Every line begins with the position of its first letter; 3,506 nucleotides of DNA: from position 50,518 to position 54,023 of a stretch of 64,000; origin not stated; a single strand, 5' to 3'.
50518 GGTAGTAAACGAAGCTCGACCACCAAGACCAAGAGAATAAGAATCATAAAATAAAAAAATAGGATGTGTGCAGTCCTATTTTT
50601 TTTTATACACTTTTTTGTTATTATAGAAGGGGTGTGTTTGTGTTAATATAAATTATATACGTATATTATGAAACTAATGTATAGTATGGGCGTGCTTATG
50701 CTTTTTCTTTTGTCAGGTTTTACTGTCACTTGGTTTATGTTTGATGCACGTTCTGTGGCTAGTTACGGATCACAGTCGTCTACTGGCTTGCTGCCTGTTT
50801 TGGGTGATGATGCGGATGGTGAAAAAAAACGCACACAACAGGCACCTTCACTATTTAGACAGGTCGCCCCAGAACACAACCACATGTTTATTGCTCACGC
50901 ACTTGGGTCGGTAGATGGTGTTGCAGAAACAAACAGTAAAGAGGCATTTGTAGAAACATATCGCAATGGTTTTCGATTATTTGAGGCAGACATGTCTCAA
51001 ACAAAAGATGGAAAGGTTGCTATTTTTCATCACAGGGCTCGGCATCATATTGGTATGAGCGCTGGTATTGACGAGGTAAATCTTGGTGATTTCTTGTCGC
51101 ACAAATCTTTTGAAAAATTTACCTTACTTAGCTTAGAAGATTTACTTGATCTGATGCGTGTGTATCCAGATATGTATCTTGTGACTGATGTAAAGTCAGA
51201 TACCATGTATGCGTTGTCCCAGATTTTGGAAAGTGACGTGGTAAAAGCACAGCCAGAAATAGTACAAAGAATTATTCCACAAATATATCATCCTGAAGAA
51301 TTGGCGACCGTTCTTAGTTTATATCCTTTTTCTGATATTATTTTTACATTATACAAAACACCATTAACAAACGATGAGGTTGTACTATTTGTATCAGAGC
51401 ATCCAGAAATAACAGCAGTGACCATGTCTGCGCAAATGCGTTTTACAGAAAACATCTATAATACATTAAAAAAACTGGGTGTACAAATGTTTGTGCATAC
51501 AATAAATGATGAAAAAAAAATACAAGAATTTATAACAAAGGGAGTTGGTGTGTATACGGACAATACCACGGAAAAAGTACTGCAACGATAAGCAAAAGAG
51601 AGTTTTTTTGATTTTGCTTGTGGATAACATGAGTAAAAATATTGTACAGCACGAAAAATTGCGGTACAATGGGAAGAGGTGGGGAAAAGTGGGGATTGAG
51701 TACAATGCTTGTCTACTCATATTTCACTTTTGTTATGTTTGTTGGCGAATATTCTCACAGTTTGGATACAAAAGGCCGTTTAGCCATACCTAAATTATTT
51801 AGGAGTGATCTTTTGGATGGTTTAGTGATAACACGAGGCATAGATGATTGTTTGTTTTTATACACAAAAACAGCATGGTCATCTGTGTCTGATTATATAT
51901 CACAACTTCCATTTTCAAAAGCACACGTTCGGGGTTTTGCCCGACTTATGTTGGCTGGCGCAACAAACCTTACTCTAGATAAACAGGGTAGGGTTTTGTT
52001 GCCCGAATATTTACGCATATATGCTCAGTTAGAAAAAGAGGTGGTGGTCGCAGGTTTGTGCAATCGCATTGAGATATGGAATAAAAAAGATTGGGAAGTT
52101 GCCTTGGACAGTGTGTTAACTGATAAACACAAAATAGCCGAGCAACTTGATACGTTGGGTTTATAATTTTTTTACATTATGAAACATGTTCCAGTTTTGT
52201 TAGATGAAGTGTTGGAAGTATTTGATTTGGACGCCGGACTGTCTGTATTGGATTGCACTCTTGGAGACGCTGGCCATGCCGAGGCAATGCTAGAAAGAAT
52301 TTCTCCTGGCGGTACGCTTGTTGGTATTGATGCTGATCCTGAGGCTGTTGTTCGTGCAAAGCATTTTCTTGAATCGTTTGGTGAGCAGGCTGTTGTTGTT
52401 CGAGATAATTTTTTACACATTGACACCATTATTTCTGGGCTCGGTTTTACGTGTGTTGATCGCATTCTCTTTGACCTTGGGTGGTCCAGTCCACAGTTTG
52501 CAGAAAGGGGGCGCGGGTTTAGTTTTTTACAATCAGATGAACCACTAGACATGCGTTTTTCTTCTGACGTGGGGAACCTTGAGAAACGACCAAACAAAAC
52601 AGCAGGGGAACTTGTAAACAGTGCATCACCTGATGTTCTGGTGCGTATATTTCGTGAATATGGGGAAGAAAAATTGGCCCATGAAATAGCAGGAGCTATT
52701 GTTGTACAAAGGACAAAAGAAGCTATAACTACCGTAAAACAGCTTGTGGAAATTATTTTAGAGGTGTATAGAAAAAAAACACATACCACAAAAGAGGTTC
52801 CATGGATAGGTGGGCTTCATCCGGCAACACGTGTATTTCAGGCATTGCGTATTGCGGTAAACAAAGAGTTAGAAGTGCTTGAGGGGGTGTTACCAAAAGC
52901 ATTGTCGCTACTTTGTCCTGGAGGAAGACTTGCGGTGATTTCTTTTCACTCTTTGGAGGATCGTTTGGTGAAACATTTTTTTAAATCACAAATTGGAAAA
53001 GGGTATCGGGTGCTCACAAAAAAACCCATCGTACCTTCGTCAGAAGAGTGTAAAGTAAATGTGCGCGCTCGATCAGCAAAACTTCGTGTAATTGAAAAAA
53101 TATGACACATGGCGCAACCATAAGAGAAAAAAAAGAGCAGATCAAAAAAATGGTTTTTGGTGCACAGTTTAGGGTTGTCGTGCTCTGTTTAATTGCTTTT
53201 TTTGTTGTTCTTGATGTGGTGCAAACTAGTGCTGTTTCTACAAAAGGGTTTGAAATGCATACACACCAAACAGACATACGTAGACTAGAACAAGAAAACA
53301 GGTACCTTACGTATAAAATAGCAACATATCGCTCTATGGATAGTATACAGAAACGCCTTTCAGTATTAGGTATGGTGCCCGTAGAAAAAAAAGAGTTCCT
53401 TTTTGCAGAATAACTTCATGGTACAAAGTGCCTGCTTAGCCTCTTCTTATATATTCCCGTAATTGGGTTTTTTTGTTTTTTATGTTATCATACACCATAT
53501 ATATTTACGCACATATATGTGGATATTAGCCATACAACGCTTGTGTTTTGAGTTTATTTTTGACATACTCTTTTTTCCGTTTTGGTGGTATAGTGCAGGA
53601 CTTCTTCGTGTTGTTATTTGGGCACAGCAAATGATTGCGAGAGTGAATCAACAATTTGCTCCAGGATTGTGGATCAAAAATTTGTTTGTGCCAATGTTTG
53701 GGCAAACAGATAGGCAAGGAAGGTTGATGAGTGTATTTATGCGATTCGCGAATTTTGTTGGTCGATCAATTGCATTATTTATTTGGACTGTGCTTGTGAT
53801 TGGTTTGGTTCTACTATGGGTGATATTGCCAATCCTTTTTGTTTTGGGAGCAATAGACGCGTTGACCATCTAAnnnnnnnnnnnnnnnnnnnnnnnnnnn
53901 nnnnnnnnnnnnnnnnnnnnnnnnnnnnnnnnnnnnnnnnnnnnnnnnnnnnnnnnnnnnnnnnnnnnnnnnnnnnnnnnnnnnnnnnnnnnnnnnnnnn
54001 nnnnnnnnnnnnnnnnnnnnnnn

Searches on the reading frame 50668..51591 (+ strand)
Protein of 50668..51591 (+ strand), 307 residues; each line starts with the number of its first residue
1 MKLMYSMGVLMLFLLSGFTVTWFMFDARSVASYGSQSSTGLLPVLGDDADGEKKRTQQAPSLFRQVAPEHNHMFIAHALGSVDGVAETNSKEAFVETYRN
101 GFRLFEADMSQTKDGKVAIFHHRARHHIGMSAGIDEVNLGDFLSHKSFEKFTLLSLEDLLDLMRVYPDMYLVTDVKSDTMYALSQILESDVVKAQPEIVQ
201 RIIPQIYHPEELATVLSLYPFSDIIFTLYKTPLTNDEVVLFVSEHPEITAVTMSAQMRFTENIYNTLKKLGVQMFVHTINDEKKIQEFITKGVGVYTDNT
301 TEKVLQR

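Call 5: search_protein_families(library=pfam, proteins=[window:50668-51591:+], max_evalue=0.01)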
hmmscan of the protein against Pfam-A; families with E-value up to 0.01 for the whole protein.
window:50668-51591:+ (307 aa): 2 families
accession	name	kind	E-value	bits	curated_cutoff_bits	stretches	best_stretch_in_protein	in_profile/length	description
PF03009.23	GDPD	-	3.2e-06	27.9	23.6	1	89-300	11-242/244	Glycerophosphoryl diester phosphodiesterase family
PF00388.25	PI-PLC-X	-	0.0035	17.4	23.1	0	85-138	23-77/144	Phosphatidylinositol-specific phospholipase C, X domain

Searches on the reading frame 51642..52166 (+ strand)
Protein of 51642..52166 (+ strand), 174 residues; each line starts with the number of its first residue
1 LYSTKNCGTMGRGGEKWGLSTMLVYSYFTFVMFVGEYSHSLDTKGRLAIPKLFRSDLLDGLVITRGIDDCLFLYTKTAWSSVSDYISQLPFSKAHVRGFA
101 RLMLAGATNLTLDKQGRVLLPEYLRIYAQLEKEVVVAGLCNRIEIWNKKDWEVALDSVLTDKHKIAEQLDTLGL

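Call 5: search_protein_families(library=pfam, proteins=[window:51642-52166:+], max_evalue=0.01)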
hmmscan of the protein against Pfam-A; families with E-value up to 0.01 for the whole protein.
window:51642-52166:+ (174 aa): 1 family
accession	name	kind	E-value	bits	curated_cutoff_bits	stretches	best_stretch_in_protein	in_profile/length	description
PF02381.23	MraZ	-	2.3e-36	124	23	2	103-156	1-54/72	MraZ protein, putative antitoxin-like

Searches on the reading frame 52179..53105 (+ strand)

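Call 5: search_protein_families(library=pfam, proteins=[window:52179-53105:+], max_evalue=0.01)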
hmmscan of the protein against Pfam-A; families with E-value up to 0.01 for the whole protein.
window:52179-53105:+ (308 aa): 2 families
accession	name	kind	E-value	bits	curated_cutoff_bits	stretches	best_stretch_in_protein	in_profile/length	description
PF01795.25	Methyltransf_5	-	4.2e-93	312.6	27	1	2-308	3-309/309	MraW methylase family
PF13847.12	Methyltransf_31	-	8.3e-05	22.7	27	0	18-68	2-52/145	Methyltransferase domain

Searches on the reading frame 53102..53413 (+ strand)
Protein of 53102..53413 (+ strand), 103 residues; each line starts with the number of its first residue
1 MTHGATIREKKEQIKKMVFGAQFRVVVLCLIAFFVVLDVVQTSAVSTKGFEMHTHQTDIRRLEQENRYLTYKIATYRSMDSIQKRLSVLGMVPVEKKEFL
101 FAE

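Call 5: search_protein_families(library=pfam, proteins=[window:53102-53413:+], max_evalue=0.01)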
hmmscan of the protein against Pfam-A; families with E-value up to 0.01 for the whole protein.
window:53102-53413:+ (103 aa): 0 families

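Call 6: search_protein_families(library=ncbifam, proteins=[window:53102-53413:+], max_evalue=0.01)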
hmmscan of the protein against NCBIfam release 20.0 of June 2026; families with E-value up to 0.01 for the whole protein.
window:53102-53413:+ (103 aa): 1 family
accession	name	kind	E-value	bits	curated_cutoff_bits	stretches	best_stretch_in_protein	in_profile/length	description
NF053549.1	FtsL_Actino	equivalog_domain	4.1e-08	33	55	1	22-100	2-80/83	cell division protein FtsL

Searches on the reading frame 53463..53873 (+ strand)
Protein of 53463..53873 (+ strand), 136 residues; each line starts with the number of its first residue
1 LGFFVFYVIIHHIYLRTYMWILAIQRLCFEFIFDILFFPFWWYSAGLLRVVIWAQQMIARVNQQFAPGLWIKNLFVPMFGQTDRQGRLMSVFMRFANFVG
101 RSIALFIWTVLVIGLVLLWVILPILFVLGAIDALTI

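Call 5: search_protein_families(library=pfam, proteins=[window:53463-53873:+], max_evalue=0.01)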
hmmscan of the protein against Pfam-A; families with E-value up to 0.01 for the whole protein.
window:53463-53873:+ (136 aa): 0 families

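Call 6: search_protein_families(library=ncbifam, proteins=[window:53463-53873:+], max_evalue=0.01)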
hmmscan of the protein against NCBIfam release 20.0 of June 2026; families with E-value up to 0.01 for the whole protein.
window:53463-53873:+ (136 aa): 0 families

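Call 44: find_homologous_proteins(query=window:53517-53870:+, max_evalue=0.001)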
Query window:53517-53870:+ (118 aa): 27 proteins with E <= 0.001 among 36 candidates.
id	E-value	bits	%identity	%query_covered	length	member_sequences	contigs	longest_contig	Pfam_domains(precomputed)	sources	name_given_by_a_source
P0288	9.0e-68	244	98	100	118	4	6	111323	-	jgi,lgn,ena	-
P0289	3.6e-38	149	60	98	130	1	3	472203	-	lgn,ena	-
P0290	1.5e-37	147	69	84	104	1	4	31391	-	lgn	-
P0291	4.4e-34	135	54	99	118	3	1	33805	-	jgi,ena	-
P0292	1.8e-33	133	59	78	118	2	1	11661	-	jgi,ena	-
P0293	2.5e-32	130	59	77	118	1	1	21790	-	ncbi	-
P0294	2.0e-30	124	53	92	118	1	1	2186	-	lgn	-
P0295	1.1e-29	121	54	93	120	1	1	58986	-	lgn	-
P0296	7.1e-29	119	56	90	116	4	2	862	-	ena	-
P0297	2.0e-28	117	55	89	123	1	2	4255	-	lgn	-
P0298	3.1e-28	117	55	89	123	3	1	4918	-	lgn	-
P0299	2.2e-27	114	52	90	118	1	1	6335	-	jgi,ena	-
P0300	8.1e-27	112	53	90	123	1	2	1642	-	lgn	-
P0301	2.1e-26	111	54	90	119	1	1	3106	-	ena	-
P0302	1.9e-25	108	50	91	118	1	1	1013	-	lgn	-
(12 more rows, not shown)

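Call 51: predict_structure(alignment_id=A3)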
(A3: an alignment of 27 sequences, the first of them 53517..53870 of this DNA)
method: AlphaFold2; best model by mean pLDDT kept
length: 118 residues; sequences in the alignment: 27
mean_pLDDT: 92.1   pTM: 0.70
mean pLDDT of the five models: 92.1, 91.0, 89.8, 87.7, 85.1
residues with pLDDT >= 90: 89; 70-90: 29; 50-70: 0; < 50: 0
segments of 3 or more residues with pLDDT < 50: none
pLDDT, mean of each block of 10 residues (from residue 1): 92 85 88 97 95 91 89 95 97 97 91 89
secondary structure, 60 per line:
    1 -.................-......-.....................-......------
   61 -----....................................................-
elements in order: H2-18 H20-25 H27-47 H49-54 H66-117

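Call 64: find_related_loci(query=A3, collection=metagenome_contigs, flank=5000)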
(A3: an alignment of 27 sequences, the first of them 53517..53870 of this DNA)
Query A3 (118 aa) in metagenome_contigs; peptide patterns used: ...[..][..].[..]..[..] (x = any residue, [..] = any of these).
600 stretches matched a pattern (row limit reached: there are more); 544 encode a relative of the query (tblastn E <= 1e-3); the best 80 are kept; 80 distinct loci.
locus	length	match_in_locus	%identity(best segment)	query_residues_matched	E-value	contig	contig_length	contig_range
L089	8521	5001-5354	100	1-118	2e-72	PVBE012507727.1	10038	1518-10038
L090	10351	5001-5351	54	1-117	1e-38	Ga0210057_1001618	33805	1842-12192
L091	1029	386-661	59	1-92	5e-37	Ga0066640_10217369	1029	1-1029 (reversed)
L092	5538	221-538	58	1-106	9e-36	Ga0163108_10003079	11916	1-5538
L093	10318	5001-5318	55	1-106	2e-35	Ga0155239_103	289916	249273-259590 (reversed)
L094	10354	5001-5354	52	1-118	6e-35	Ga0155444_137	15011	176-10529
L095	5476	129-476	51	1-116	1e-34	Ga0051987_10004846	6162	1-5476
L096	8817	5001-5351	50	1-117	2e-34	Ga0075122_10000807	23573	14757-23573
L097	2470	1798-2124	52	1-109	1e-34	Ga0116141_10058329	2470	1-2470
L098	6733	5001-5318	53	1-106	4e-34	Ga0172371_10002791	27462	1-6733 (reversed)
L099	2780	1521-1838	54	1-106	3e-34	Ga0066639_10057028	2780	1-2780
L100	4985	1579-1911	47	1-111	3e-34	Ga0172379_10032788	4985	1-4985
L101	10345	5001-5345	50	1-115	2e-34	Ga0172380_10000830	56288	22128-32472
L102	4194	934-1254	51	1-107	2e-34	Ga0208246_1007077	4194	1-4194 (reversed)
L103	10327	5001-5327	53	1-109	2e-34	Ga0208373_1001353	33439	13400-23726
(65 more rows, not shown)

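Call 74: search_protein_families(library=padloc, proteins=[window:53517-53870:+], max_evalue=0.001)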
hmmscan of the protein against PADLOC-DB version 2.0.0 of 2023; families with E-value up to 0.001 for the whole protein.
window:53517-53870:+ (118 aa): 0 families

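Call 77: search_solved_structures(query=A3, max_evalue=1)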
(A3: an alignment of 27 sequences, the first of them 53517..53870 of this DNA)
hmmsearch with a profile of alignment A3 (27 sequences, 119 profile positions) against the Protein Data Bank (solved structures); distinct sequences matched with E-value up to 1: 0.

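Call 78: search_protein_families(library=pfam, alignment_id=A3, max_evalue=1)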
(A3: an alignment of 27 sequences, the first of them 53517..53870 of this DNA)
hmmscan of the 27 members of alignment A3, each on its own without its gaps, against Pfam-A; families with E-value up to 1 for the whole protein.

A. member 1, window:53517-53870:+ (118 aa): 0 families

B. families by the number of members that match (of 27 scanned): 10 families
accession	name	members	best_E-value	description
PF01635.23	CoV_M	2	0.041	Coronavirus M matrix/glycoprotein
PF00487.30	FA_desaturase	2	0.63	Fatty acid desaturase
PF12698.13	ABC2_membrane_3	1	0.0025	ABC-2 family transporter protein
PF16259.10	DUF4913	1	0.066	Domain of unknown function (DUF4913)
PF12682.12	Flavodoxin_4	1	0.18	Flavodoxin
PF16170.10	DUF4873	1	0.18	Domain of unknown function (DUF4873)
PF17260.7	DUF5326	1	0.23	Family of unknown function (DUF5326)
PF25730.1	Herpes_BDLF2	1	0.25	Gammaherpesvirus intercellular spread glycoprotein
PF14899.11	DUF4492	1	0.28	Domain of unknown function (DUF4492)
PF14333.11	DUF4389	1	0.32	Domain of unknown function (DUF4389)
